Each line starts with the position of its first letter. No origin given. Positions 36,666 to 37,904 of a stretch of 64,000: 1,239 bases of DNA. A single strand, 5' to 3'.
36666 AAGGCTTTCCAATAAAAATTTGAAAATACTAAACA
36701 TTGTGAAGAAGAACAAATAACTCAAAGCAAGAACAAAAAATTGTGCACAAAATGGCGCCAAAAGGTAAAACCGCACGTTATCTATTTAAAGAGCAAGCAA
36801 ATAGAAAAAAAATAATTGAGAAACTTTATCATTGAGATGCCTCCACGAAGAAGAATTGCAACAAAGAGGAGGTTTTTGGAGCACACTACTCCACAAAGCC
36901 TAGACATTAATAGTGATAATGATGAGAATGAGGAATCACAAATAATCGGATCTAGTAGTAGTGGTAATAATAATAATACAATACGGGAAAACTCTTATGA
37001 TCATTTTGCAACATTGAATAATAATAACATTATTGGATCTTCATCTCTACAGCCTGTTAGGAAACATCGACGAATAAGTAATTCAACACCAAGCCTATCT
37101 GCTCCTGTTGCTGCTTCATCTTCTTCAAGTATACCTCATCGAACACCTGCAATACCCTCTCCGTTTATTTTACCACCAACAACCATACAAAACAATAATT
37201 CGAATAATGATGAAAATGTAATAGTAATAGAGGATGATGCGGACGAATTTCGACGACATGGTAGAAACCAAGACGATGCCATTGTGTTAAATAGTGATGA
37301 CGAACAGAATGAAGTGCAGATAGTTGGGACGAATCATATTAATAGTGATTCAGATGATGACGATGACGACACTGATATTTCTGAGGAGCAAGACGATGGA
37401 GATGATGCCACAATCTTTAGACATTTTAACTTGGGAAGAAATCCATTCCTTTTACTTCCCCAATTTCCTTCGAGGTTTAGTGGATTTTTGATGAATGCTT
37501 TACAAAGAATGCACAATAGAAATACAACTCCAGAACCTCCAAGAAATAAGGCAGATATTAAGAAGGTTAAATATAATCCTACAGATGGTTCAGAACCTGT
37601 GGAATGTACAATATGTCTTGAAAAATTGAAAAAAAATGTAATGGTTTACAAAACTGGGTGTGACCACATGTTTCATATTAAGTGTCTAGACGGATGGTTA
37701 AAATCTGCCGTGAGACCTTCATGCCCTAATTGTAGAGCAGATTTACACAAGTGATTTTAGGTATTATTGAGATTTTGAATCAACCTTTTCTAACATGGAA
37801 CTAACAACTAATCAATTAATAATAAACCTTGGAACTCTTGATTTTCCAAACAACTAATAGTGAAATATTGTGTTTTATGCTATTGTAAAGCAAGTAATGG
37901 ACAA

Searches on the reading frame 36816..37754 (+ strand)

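Call 38: search_protein_families(library=pfam, proteins=[window:36816-37754:+], max_evalue=0.00001)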
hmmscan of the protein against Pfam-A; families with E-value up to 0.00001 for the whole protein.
window:36816-37754:+ (312 aa): 6 families
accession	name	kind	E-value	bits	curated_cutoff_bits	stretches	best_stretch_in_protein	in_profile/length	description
PF13639.12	zf-RING_2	-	8.4e-12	45.6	27.3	1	263-307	2-44/44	Ring finger domain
PF17123.11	zf-RING_11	-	1.7e-09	37.6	27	1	263-291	1-29/29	RING-like zinc finger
PF12678.13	zf-rbx1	-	6e-08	33.3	31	1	263-307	13-55/55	RING-H2 zinc finger domain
PF00097.31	zf-C3HC4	-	5.2e-07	29.9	21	1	264-306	1-40/40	Zinc finger, C3HC4 type (RING finger)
PF13923.12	zf-C3HC4_2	-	1.1e-06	28.8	27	1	263-306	1-40/40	Zinc finger, C3HC4 type (RING finger)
PF14634.12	zf-RING_5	-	7.7e-06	26.2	27.9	0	263-307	1-42/43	zinc-RING finger domain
